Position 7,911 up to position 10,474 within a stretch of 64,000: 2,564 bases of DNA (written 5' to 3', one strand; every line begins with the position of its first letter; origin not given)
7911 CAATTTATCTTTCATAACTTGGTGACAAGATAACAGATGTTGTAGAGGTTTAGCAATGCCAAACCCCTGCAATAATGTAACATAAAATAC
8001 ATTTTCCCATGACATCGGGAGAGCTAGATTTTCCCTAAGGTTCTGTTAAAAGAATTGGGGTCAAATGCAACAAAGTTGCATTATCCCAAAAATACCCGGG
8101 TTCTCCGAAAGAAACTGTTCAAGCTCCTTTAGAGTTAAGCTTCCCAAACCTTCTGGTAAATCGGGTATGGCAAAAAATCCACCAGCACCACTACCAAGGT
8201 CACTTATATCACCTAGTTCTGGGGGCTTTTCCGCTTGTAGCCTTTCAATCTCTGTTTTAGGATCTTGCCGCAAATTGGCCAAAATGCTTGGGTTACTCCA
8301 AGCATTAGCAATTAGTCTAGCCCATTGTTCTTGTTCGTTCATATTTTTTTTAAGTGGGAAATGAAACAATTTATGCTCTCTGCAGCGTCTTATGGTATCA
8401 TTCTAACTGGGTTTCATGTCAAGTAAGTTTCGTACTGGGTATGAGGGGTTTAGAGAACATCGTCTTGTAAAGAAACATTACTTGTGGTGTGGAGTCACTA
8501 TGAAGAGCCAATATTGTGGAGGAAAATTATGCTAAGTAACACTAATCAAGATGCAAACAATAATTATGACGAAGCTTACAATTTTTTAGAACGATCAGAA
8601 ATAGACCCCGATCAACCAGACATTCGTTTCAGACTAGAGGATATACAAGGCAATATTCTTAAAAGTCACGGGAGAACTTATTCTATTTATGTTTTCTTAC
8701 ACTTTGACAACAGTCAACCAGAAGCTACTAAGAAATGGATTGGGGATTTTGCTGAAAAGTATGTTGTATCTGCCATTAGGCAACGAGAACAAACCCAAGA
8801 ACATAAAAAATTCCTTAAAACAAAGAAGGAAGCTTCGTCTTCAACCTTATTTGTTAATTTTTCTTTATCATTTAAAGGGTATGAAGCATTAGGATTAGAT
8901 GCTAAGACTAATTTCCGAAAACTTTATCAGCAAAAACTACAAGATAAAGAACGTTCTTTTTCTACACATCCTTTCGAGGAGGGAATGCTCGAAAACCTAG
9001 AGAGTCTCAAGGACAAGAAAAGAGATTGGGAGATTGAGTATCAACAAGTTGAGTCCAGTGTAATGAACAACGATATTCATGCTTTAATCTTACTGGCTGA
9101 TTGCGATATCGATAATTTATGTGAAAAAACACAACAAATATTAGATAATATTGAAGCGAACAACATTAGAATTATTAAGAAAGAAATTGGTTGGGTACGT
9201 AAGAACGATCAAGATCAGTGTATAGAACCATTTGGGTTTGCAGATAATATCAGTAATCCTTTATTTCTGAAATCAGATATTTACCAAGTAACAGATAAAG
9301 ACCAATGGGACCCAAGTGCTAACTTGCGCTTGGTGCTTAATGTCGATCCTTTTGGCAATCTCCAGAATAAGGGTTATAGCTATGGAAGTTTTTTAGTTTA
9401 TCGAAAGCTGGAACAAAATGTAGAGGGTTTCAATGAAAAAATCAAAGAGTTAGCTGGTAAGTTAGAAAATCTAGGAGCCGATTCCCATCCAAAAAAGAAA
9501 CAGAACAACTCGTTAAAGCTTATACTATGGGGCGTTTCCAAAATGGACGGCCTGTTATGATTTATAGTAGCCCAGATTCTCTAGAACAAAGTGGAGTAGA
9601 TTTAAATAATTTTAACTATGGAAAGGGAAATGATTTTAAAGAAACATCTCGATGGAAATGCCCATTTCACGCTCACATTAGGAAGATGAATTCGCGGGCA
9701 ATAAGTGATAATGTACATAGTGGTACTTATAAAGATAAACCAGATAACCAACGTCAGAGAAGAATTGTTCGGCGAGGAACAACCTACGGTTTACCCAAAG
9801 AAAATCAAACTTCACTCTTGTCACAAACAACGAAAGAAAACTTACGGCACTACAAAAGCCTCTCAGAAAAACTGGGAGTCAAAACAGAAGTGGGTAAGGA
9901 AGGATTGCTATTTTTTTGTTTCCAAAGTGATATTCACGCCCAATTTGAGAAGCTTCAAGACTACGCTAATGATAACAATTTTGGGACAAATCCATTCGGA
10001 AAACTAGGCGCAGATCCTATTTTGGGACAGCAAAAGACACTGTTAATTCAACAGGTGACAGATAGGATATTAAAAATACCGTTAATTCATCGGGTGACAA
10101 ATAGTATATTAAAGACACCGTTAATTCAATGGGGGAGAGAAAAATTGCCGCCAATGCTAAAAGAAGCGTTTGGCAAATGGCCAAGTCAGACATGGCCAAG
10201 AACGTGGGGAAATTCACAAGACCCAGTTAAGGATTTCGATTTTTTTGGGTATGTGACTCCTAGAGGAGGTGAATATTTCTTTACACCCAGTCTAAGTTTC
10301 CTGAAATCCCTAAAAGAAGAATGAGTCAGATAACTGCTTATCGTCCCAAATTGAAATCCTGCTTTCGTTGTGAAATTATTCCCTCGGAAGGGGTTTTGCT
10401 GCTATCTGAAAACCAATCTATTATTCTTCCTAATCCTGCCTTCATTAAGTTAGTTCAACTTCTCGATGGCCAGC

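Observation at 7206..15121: Uncharacterised RiPP-type biosynthetic locus: NHLP precursor + PhyH dioxygenase facing DyP peroxidase + fused E1/YcaO cyclodehydratase + SagB dehydrogenase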

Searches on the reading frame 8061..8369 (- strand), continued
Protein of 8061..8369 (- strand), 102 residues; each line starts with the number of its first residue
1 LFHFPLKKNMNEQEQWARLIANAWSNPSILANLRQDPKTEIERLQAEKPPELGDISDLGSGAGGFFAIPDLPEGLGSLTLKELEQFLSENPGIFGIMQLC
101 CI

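Call 86: find_encoding_contigs(protein=P0224, flank=10000, max_places=2)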
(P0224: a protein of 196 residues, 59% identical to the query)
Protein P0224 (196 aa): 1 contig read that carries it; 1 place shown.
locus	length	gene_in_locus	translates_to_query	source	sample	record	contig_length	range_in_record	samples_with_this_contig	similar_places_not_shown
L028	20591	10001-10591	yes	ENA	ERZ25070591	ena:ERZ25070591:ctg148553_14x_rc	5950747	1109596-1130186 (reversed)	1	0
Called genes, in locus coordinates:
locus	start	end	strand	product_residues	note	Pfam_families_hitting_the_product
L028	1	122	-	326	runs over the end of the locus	-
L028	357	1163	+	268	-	PF09721:Exosortase_EpsH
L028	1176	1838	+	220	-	-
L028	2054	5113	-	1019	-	PF00069:Pkinase, PF07714:PK_Tyr_Ser-Thr, PF08487:VIT, PF13757:VIT_2, PF00092:VWA, PF13519:VWA_2, PF13768:VWA_3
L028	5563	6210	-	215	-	PF00072:Response_reg, PF00196:GerE, PF08281:Sigma70_r4_2 (weak)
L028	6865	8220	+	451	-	PF26355:HTH_VMAP-M9, PF14516:AAA_35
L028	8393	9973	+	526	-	PF21105:DyP_N (weak)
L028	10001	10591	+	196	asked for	-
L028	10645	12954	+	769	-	PF21084:WHD_DUF4423_like (faint), PF02624:YcaO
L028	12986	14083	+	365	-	PF04909:Amidohydro_2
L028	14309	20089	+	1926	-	PF00069:Pkinase, PF07714:PK_Tyr_Ser-Thr, PF13191:AAA_16, PF13401:AAA_22 (faint), PF25503:TPR_CHK1 (weak), PF01590:GAF, PF13185:GAF_2, PF14516:AAA_35, +1 more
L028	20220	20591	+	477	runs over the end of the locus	PF12323:HTH_OrfB_IS605, PF01385:OrfB_IS605, PF07282:Cas12f1-like_TNB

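Call 88: search_solved_structures(query=L028:12986-14083:+, max_evalue=0.001)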
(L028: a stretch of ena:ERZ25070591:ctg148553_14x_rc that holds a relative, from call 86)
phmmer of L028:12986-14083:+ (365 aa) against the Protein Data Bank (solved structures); distinct sequences matched with E-value up to 0.001: 38.
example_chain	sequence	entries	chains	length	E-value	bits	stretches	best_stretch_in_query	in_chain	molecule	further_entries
6omp_A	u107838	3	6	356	5.3e-40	140.8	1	6-340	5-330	PtmU3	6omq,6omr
8sm8_G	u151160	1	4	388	3.4e-27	98.7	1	110-360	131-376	Putative amidohydrolase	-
8sm7_A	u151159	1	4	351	6.6e-25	91.1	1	66-358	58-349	Amidohydrolase 2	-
8sm9_F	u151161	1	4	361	1e-23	87.2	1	110-357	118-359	Amidohydrolase 2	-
6m1w_B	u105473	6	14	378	3.3e-21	79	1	7-359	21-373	Amidohydrolase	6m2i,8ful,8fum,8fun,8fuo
4dzi_A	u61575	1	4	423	1.9e-19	73.2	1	77-353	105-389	Putative TIM-barrel metal-dependent hydrolase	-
8uyr_A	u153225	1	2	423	3.2e-19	72.4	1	73-358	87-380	DitZ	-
8sm6_A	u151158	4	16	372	5e-18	68.5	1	109-328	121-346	Amidohydrolase family protein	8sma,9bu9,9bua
4icm_A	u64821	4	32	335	3.9e-17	65.6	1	113-330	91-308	5-carboxyvanillate decarboxylase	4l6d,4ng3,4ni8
6m53_A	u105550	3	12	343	1.2e-14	57.3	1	75-324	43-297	2,3-dihydroxybenzoate decarboxylase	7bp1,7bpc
6m1w_A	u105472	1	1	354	1.1e-13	54.3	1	105-326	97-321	Amidohydrolase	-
6m2i_A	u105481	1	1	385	1.3e-13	54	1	105-326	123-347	Amidohydrolase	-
8ful_A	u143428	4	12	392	1.4e-13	53.9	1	105-326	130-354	Amidohydrolase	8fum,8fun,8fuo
4epk_A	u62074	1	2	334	8.4e-13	51.3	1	72-357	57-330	2-amino-3-carboxymuconate 6-semialdehyde decarboxylase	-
8yt2_A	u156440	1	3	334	9.2e-13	51.2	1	72-357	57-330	2-amino-3-carboxymuconate 6-semialdehyde decarboxylase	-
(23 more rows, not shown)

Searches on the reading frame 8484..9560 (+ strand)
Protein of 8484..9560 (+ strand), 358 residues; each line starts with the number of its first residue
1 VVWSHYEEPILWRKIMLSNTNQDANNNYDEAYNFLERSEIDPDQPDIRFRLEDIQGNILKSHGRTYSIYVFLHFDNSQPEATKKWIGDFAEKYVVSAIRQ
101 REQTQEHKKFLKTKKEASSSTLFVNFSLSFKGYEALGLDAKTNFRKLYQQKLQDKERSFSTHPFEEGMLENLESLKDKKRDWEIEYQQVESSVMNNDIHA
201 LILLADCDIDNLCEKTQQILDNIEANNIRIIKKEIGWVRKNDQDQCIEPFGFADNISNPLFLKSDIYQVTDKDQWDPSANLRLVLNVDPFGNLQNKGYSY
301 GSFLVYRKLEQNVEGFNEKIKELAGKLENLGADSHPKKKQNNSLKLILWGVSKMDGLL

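Call 3: search_protein_families(library=pfam, proteins=[window:8484-9560:+], max_evalue=0.01)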
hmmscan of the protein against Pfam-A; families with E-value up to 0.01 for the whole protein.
window:8484-9560:+ (358 aa): 1 family
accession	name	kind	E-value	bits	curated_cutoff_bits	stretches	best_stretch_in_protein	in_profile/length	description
PF21105.3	DyP_N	-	1.3e-08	35.6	27.5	1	53-239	1-162/163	DyP dimeric alpha+beta barrel domain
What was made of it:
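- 8529..9497 (+): DyP-type haem peroxidase, N-terminal part (frame 0, which runs on to a stop at 9560). PF21105 DyP_N E 1.3e-8 (call 3).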

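Call 4: search_protein_families(library=ncbifam, proteins=[window:8484-9560:+], max_evalue=0.01)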
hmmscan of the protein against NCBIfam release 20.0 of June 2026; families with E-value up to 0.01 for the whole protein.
window:8484-9560:+ (358 aa): 1 family
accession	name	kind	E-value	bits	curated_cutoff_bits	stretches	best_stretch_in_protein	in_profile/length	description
TIGR01413.1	Dyp_perox_fam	superfamily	0.0011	18.4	100.5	1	202-318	99-198/323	Dyp-type peroxidase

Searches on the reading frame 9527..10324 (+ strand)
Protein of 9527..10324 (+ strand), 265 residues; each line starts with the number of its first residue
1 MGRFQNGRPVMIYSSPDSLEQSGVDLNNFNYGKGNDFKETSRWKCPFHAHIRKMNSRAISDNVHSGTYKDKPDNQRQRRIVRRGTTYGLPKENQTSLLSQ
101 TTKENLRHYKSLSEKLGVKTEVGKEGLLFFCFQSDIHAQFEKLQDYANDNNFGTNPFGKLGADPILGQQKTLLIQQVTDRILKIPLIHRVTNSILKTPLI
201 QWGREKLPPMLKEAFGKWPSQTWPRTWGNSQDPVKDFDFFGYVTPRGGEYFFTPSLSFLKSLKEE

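Call 3: search_protein_families(library=pfam, proteins=[window:9527-10324:+], max_evalue=0.01)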
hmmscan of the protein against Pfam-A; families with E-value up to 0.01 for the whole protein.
window:9527-10324:+ (265 aa): 1 family
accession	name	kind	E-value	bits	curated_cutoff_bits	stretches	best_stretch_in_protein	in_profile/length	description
PF20628.3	Dyp_perox_C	-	0.00024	21.3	20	0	58-147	79-137/166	Dyp-type peroxidase, C-terminal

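Call 4: search_protein_families(library=ncbifam, proteins=[window:9527-10324:+], max_evalue=0.01)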
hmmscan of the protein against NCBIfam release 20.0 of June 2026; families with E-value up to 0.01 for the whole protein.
window:9527-10324:+ (265 aa): 1 family
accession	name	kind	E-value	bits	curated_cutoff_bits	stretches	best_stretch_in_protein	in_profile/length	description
TIGR01413.1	Dyp_perox_fam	superfamily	5e-14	52.3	100.5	1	28-258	230-322/323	Dyp-type peroxidase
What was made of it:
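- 9497..10324 (+): DyP C-terminal part (-1 frame), carrying the proximal-His, distal-Arg and FQSD motifs. TIGR01413 E 5e-14 and PF20628 (calls 3, 4).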
